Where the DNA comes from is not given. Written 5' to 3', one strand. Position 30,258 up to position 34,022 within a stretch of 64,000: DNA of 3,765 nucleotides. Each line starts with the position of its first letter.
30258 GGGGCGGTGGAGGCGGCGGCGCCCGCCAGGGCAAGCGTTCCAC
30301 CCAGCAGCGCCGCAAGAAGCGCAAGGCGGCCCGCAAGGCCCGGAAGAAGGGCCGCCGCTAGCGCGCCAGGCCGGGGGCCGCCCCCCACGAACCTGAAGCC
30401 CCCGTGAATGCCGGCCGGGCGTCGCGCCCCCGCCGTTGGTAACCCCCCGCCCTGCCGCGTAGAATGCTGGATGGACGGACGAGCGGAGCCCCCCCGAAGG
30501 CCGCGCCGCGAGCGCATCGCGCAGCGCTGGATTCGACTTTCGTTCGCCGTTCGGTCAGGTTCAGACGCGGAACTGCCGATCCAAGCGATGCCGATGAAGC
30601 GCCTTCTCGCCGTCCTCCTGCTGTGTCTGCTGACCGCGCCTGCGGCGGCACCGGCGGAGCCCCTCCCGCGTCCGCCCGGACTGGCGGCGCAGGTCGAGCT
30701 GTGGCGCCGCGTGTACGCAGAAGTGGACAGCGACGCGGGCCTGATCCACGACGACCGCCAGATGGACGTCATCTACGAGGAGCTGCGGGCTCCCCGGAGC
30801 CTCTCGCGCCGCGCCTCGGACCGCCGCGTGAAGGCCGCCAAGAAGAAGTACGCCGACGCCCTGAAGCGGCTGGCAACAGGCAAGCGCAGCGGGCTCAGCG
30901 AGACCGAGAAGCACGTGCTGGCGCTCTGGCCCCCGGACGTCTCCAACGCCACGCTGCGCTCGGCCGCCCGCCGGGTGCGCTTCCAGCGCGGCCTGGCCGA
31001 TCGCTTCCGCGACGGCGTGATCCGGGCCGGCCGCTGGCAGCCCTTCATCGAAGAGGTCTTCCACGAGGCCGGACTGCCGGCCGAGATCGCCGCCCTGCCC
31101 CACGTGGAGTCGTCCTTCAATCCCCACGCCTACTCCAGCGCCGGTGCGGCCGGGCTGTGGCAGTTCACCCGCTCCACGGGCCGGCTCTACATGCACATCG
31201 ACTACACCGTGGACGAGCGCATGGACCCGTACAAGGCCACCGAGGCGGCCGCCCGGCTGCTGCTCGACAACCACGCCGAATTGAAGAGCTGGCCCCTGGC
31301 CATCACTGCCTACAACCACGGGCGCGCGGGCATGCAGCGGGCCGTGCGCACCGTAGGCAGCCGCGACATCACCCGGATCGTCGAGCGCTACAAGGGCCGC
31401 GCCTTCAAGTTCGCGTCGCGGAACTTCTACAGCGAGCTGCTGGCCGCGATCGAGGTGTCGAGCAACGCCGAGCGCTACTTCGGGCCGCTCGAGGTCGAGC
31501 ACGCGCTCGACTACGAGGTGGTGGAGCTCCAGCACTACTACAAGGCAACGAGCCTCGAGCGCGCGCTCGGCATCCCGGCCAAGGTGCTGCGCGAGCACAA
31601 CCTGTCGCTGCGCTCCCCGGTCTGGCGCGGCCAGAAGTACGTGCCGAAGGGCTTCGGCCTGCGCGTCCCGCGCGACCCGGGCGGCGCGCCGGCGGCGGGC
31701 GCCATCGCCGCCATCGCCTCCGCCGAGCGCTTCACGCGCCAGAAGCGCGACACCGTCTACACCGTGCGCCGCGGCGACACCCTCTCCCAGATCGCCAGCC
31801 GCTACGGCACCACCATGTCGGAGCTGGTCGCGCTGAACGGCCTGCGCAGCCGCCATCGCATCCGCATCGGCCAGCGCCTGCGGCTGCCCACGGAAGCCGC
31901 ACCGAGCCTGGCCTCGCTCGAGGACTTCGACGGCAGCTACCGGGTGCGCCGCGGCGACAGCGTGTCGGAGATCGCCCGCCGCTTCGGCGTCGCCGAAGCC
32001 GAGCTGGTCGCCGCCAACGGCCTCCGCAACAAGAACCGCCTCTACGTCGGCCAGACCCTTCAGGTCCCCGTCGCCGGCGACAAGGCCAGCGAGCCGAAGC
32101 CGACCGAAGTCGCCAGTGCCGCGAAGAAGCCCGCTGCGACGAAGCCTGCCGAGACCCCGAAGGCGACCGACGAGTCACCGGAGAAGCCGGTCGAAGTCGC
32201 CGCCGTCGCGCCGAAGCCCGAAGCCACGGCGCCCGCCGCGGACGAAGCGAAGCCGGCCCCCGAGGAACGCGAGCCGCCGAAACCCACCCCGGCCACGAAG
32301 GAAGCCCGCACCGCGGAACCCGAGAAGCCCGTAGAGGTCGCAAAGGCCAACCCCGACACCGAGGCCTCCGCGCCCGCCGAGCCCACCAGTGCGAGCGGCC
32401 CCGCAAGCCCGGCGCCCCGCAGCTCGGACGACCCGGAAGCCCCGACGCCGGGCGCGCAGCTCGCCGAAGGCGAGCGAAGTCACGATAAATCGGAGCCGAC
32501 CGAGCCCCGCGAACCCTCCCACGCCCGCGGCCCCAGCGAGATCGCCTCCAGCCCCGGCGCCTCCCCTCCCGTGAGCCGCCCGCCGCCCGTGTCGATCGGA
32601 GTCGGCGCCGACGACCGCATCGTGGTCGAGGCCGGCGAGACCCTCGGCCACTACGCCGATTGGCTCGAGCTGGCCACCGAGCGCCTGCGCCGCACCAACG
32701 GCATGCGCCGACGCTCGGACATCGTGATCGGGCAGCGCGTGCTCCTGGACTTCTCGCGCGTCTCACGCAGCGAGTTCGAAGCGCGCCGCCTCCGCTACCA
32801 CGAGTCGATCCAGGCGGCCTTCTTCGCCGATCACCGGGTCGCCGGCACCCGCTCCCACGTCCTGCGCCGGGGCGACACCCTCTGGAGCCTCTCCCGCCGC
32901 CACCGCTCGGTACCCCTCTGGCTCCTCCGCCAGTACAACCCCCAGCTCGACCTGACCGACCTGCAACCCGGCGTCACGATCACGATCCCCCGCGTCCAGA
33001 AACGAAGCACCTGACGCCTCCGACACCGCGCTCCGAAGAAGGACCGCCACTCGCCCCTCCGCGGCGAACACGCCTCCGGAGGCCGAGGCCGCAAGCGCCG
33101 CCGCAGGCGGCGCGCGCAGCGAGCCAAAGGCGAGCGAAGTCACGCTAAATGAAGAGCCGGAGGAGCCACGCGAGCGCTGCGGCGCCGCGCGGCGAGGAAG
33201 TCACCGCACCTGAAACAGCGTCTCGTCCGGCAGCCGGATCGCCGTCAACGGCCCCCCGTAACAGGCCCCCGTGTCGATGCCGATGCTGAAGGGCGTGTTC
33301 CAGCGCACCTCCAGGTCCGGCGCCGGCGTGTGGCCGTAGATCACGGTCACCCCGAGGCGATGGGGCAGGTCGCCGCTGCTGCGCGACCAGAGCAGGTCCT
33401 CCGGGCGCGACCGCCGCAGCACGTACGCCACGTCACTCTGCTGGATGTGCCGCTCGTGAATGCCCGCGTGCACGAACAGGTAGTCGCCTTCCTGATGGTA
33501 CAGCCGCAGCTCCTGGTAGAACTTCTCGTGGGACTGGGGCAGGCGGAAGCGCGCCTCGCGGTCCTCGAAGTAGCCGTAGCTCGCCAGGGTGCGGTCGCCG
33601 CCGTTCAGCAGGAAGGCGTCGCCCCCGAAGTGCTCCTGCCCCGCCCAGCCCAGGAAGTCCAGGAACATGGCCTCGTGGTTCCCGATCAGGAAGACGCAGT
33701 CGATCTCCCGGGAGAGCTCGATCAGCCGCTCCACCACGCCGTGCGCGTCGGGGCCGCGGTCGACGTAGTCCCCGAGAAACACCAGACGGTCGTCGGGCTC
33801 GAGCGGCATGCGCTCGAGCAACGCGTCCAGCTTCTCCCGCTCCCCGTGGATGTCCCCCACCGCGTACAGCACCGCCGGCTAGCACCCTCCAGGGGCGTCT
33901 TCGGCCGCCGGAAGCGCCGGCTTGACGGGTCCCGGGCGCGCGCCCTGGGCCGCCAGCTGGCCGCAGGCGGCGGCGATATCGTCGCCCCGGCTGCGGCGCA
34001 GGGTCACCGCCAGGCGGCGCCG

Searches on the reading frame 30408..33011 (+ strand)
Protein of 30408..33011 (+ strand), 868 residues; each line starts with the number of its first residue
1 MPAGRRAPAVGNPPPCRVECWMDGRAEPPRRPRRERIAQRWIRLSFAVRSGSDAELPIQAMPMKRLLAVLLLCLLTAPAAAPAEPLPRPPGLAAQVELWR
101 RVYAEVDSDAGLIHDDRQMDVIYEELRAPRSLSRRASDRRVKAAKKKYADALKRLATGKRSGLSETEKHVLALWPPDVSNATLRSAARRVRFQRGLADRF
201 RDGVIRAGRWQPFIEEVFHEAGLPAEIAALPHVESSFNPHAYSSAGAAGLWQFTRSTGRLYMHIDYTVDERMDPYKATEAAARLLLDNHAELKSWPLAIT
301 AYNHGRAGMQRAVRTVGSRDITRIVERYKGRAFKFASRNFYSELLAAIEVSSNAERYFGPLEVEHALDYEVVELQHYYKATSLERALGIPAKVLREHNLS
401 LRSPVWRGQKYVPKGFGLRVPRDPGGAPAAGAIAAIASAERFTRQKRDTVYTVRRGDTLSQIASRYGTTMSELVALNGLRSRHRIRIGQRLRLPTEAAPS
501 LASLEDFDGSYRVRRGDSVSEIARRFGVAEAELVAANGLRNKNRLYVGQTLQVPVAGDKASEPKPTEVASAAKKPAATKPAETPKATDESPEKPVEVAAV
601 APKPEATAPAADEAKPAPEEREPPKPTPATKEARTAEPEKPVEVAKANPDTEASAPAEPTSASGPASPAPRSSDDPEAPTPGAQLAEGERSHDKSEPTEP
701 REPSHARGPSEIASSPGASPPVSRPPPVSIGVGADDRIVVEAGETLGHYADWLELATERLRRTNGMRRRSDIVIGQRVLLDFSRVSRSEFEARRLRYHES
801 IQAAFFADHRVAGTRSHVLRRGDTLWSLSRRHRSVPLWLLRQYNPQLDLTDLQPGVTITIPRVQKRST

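Call 20: find_homologous_proteins(query=window:30408-33011:+)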
Query window:30408-33011:+ (868 aa): 7908 proteins with E <= 0.001 among 8000 candidates; the best 120 are listed.
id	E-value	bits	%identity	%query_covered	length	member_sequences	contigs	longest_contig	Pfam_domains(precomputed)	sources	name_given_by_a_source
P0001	0.0e+0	1536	83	96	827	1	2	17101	PF01476.27,PF23473.2,PF01464.26,PF23577.2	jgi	jgi:membrane-bound lytic murein transglycosylase D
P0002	1.4e-279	948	-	-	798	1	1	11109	PF01476.27,PF23473.2,PF01464.26,PF23577.2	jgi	jgi:membrane-bound lytic murein transglycosylase D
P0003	4.4e-278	943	66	57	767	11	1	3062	PF01476.27,PF23473.2,PF01464.26,PF23577.2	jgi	jgi:membrane-bound lytic murein transglycosylase D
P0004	1.9e-276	938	57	92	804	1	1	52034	PF23446.2,PF01476.27,PF23473.2,PF01464.26,PF23577.2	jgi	-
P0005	1.5e-275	935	69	54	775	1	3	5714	PF23446.2,PF01476.27,PF23473.2,PF01464.26,PF23577.2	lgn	-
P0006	3.3e-274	930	69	55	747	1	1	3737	PF23446.2,PF01476.27,PF23473.2,PF01464.26,PF23577.2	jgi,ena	-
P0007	5.2e-274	930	56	92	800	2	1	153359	PF23446.2,PF01476.27,PF23473.2,PF01464.26,PF23577.2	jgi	-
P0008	6.4e-272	923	62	62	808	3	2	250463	PF23446.2,PF01476.27,PF23473.2,PF22310.3,PF01464.26,PF23577.2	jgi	-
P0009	2.9e-270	917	66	56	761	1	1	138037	PF01476.27,PF23473.2,PF01464.26,PF23577.2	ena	-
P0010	9.8e-265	899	56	93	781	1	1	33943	PF01476.27,PF23473.2,PF01464.26,PF23577.2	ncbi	-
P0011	4.7e-263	893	56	93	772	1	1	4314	PF01476.27,PF23473.2,PF01464.26,PF23577.2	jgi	jgi:membrane-bound lytic murein transglycosylase D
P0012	3.5e-260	884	56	62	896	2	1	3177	PF23446.2,PF13384.13,PF01476.27,PF04545.23,PF23462.2,PF23473.2,PF22310.3,PF01464.26,PF23577.2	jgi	-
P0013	1.7e-257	875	55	93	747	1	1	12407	PF23446.2,PF01476.27,PF23473.2,PF01464.26,PF23577.2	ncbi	-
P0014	4.4e-257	874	-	-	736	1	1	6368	PF01476.27,PF23473.2,PF01464.26,PF23577.2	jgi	jgi:membrane-bound lytic murein transglycosylase D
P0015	1.2e-253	862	54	54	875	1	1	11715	PF23446.2,PF01476.27,PF23462.2,PF23473.2,PF23472.2,PF22310.3,PF01464.26,PF23577.2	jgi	jgi:membrane-bound lytic murein transglycosylase D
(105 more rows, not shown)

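Call 21: find_encoding_contigs(protein=P0001, flank=10000, max_places=6)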
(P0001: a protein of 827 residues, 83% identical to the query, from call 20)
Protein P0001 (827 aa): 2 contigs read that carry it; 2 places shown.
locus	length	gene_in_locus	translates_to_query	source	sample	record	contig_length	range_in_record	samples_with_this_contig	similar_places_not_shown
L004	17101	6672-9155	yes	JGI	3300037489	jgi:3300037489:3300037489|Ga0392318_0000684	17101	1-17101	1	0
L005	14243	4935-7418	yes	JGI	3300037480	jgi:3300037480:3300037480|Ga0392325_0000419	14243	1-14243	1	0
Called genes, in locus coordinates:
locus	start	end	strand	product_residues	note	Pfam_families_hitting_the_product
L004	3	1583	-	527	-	?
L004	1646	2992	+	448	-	PF06965:Na_H_antiport_1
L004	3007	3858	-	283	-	PF00106:adh_short, PF08659:KR, PF13561:adh_short_C2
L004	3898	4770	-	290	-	PF13302:Acetyltransf_3, PF00583:Acetyltransf_1, PF13508:Acetyltransf_7 (weak), PF08445:FR47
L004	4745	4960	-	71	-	PF00364:Biotin_lipoyl, PF25917:BSH_RND, PF25973:BSH_CzcB (faint), PF25984:BSH_YknX (faint)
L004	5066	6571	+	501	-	PF02881:SRP54_N, PF00448:SRP54, PF01656:CbiA (faint), PF02978:SRP_SPB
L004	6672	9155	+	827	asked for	PF01464:SLT, PF23577:LysM_RLK (faint), PF01476:LysM, PF23473:LysM3_LYK4_5, PF01476:LysM (weak)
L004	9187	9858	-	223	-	PF00149:Metallophos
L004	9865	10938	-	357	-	PF21016:RlmN_N, PF04055:Radical_SAM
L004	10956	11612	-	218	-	PF02390:Methyltransf_4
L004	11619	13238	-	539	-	PF01343:Peptidase_S49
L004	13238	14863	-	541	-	PF13519:VWA_2 (faint), PF27098:Rv0959_3rd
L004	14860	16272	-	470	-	PF01078:Mg_chelatase (faint), PF07728:AAA_5 (faint), PF00158:Sigma54_activat (faint)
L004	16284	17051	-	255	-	PF01435:Peptidase_M48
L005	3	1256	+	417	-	PF06965:Na_H_antiport_1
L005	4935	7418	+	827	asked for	PF01464:SLT, PF23577:LysM_RLK (faint), PF01476:LysM, PF23473:LysM3_LYK4_5, PF01476:LysM (weak)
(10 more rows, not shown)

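Call 22: find_encoding_contigs(protein=P0002, flank=10000, max_places=6)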
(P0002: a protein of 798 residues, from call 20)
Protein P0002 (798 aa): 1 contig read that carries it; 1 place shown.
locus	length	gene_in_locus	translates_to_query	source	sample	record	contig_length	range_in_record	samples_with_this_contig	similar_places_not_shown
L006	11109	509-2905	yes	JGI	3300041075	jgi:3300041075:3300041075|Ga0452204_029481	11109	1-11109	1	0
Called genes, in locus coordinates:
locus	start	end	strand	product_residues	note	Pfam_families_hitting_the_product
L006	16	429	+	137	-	PF02978:SRP_SPB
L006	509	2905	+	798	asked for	PF01464:SLT, PF23577:LysM_RLK (faint), PF01476:LysM, PF23473:LysM3_LYK4_5 (weak), PF01476:LysM (weak)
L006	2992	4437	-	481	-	PF13347:MFS_2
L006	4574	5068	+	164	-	PF12773:DZR (faint)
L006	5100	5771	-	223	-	PF00149:Metallophos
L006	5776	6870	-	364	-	PF21016:RlmN_N, PF04055:Radical_SAM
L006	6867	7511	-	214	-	PF02390:Methyltransf_4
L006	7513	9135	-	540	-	PF01343:Peptidase_S49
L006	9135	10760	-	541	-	PF13519:VWA_2 (faint), PF27098:Rv0959_3rd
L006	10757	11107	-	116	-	?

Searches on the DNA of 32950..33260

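Call 50: search_rna_families(source=window, start=32950, end=33260, threshold=evalue, max_evalue=10)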
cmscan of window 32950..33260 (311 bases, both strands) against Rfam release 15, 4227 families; matches with E-value up to 10: 3.
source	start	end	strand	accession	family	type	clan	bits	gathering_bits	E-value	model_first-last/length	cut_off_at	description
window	33131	33159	+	RF01100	PK-BYV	Cis-reg;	-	16.4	50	0.47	1-40/40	no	3'-terminal pseudoknot in BYV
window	33179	33205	+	RF01340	CRISPR-DR29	Gene; CRISPR;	-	13.9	39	4.3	1-37/37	no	CRISPR RNA direct repeat element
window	33203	33251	-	RF01763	Guanidine-III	Cis-reg; riboswitch;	-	12.1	36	3.5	1-67/67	no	Guanidine-III riboswitch aptamer (yKKC-III)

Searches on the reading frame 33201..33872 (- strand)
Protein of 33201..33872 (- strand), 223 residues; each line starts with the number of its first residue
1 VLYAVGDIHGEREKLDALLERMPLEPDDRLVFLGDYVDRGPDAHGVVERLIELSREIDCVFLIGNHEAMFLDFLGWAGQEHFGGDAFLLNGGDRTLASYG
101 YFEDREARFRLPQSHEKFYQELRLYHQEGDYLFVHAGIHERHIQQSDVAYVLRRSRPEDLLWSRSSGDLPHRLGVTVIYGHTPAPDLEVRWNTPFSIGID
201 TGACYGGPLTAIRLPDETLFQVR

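Call 18: find_encoding_contigs(protein=window:33201-33872:-, flank=10000, max_places=10)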
Protein window:33201-33872:- (223 aa): no gene with exactly this product is on record in the collection.

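Call 33: search_protein_families(library=pfam, proteins=[window:33201-33872:-], max_evalue=0.01)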
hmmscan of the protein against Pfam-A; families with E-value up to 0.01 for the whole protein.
window:33201-33872:- (223 aa): 3 families
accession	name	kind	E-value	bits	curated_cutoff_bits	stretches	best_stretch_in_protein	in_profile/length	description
PF00149.33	Metallophos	-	3.1e-17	64.1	21.5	1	4-185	5-159/191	Calcineurin-like phosphoesterase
PF12850.12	Metallophos_2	-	0.00082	19.8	27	1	3-146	4-124/154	Calcineurin-like phosphoesterase superfamily domain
PF06874.16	FBPase_2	-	0.0035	16.1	27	0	28-71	185-225/639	Firmicute fructose-1,6-bisphosphatase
